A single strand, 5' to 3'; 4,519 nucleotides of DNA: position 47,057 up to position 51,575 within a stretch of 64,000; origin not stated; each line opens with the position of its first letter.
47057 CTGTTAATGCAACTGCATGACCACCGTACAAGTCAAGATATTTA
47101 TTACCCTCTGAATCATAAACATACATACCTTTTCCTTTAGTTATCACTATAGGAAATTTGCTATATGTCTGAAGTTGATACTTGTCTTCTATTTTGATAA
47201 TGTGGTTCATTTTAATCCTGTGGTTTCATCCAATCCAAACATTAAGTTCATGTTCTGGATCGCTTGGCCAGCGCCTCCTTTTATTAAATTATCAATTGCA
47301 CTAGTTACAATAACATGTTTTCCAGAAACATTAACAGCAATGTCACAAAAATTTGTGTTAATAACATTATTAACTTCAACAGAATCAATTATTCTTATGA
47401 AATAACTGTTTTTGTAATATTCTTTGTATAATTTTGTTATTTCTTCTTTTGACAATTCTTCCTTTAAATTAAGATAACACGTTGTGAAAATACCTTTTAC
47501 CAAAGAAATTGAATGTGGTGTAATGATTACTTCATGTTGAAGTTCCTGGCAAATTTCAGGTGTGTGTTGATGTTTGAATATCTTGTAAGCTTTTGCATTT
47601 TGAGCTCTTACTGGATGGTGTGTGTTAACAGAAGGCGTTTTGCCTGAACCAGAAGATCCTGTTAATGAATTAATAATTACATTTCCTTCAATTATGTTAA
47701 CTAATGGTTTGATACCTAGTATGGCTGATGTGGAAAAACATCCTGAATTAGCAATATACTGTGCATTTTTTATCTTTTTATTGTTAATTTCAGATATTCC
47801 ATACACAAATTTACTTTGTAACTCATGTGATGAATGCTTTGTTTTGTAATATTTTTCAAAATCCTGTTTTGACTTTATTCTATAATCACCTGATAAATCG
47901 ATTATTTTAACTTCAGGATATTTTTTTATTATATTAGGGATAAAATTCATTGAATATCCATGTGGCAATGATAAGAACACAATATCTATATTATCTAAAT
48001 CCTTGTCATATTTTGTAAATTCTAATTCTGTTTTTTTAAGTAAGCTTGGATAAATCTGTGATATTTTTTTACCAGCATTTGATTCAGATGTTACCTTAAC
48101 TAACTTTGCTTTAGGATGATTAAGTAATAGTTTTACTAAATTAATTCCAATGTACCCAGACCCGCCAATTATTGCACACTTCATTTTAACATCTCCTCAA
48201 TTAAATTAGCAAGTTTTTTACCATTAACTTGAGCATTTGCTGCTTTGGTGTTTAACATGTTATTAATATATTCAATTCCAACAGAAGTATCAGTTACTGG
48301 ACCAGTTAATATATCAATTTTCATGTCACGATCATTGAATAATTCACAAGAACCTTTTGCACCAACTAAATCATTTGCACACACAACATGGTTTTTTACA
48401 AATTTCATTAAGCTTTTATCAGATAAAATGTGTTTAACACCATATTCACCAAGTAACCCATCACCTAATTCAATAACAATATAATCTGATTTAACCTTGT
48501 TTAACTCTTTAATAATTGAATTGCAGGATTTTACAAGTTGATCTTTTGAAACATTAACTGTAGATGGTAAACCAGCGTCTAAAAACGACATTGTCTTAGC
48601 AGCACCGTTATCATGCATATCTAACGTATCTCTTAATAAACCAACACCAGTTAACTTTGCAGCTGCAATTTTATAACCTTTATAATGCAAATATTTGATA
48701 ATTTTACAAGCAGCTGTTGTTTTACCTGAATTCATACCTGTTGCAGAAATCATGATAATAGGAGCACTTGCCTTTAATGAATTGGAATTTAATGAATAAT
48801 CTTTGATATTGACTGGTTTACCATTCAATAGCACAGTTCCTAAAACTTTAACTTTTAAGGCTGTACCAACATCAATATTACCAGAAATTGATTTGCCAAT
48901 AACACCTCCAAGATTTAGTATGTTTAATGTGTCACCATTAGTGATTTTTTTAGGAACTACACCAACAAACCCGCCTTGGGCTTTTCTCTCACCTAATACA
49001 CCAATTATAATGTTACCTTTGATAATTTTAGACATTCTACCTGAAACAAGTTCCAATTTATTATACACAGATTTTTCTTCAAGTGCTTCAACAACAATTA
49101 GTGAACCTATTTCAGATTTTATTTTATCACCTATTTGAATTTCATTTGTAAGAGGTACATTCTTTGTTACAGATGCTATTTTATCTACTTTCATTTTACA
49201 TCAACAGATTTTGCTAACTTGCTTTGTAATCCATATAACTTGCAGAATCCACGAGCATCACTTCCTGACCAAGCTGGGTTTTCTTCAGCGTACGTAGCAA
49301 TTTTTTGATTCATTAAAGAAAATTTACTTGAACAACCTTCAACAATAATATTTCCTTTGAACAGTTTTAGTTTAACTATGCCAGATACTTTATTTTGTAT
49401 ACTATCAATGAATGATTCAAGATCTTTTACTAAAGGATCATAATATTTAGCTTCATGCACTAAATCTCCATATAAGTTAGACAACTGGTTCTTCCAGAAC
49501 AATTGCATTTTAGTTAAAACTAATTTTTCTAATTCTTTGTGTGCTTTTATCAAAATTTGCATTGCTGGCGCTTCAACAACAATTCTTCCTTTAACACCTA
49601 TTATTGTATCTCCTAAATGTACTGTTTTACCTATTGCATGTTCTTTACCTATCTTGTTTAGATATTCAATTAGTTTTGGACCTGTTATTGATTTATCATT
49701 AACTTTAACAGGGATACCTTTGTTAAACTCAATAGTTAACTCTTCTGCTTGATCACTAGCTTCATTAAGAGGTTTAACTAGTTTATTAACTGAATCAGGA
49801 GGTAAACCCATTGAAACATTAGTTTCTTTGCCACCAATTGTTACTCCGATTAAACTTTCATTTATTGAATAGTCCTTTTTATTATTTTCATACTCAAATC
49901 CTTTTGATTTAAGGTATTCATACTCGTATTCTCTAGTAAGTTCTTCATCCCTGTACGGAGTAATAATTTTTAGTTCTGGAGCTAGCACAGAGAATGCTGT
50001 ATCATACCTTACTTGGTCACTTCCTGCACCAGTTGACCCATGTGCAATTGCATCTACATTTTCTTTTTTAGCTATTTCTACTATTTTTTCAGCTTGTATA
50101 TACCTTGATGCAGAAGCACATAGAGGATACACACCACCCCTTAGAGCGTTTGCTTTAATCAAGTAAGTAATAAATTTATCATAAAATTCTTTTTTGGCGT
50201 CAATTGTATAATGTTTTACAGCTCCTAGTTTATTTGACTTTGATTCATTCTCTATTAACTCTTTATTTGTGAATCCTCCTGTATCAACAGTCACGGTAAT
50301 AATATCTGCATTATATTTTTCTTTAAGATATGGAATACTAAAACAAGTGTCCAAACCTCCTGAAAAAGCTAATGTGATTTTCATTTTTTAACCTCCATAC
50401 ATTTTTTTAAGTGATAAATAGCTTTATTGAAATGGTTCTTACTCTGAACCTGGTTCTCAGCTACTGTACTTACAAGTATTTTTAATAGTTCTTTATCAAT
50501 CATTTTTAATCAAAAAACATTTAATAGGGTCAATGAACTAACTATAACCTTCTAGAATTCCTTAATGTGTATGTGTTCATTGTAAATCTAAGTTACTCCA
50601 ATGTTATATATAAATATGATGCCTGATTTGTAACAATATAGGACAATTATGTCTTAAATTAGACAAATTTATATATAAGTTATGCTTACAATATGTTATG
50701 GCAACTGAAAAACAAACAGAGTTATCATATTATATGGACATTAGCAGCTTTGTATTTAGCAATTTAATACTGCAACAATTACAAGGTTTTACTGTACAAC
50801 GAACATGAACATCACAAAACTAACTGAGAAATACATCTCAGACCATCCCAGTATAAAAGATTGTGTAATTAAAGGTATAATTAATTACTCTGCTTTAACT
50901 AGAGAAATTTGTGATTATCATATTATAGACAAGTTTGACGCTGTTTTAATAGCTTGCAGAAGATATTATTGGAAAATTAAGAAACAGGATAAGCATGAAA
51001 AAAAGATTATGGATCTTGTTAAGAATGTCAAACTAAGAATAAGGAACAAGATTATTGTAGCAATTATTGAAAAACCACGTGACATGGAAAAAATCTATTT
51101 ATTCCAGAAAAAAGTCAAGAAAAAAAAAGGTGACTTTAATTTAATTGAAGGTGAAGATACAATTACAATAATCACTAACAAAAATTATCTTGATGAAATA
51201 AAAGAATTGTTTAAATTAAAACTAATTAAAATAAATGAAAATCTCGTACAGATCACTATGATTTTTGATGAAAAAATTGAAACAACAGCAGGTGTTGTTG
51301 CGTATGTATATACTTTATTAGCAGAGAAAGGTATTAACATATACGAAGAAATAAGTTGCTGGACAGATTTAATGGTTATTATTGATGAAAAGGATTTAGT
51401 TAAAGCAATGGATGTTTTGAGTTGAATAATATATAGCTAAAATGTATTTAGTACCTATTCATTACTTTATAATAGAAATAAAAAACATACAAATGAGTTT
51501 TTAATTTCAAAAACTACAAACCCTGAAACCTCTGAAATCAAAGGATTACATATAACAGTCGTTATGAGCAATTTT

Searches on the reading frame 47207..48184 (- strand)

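Call 39: search_protein_families(library=pfam, proteins=[window:47207-48184:-], max_evalue=0.001)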
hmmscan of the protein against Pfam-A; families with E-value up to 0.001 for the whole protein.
window:47207-48184:- (325 aa): 3 families
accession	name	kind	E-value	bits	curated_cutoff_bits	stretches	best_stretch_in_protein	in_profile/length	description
PF22698.1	Semialdhyde_dhC_1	-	1.1e-45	155.9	27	1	149-299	1-165/165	Semialdehyde dehydrogenase, dimerisation domain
PF01118.30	Semialdhyde_dh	-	2.5e-30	105.8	26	1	3-141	2-121/121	Semialdehyde dehydrogenase, NAD binding domain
PF02774.23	Semialdhyde_dhC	-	2.1e-12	48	26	1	159-302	2-184/184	Semialdehyde dehydrogenase, dimerisation domain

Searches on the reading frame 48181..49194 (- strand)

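Call 39: search_protein_families(library=pfam, proteins=[window:48181-49194:-], max_evalue=0.001)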
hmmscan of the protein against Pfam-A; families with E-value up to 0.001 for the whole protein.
window:48181-49194:- (337 aa): 1 family
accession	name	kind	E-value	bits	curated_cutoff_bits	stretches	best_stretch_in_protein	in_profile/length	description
PF01656.29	CbiA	-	0.00041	20.7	25.4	1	147-187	1-41/125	CobQ/CobB/MinD/ParA nucleotide binding domain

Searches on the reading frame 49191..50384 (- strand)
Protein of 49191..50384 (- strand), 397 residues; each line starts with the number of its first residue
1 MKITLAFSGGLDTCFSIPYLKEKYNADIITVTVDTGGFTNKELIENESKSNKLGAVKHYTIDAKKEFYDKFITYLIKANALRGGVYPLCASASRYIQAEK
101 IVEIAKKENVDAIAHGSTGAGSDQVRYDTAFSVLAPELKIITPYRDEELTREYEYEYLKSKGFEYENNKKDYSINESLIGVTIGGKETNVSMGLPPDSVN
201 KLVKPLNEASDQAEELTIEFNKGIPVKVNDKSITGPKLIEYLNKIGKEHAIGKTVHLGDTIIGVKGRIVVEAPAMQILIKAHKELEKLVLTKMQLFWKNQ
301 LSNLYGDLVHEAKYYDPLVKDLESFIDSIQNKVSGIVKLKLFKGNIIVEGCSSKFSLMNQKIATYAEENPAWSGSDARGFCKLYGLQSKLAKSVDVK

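Call 39: search_protein_families(library=pfam, proteins=[window:49191-50384:-], max_evalue=0.001)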
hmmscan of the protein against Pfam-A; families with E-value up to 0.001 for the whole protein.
window:49191-50384:- (397 aa): 2 families
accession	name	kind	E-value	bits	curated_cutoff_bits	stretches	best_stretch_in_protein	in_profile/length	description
PF20979.2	Arginosuc_syn_C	-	5.1e-54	183.6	27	1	172-390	1-218/219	Arginosuccinate synthase C-terminal domain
PF00764.25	Arginosuc_synth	-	6.6e-49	166.5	27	1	2-163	1-161/162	Arginosuccinate synthase N-terminal HUP domain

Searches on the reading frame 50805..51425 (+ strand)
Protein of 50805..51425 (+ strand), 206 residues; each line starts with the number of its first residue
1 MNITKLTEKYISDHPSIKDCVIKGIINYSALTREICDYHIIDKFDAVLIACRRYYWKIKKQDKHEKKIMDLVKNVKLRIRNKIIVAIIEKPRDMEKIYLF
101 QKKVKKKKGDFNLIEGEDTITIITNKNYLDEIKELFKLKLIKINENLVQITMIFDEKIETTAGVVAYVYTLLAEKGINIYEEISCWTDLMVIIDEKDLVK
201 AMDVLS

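Call 39: search_protein_families(library=pfam, proteins=[window:50805-51425:+], max_evalue=0.001)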
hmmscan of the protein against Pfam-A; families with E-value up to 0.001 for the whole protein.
window:50805-51425:+ (206 aa): 2 families
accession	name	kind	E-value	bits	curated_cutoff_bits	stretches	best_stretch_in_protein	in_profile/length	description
PF13840.12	ACT_7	-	8.1e-08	32.4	27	1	144-205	3-63/65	ACT domain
PF22468.2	ACT_9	-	0.00024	21.2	27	1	157-205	7-57/61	ACT domain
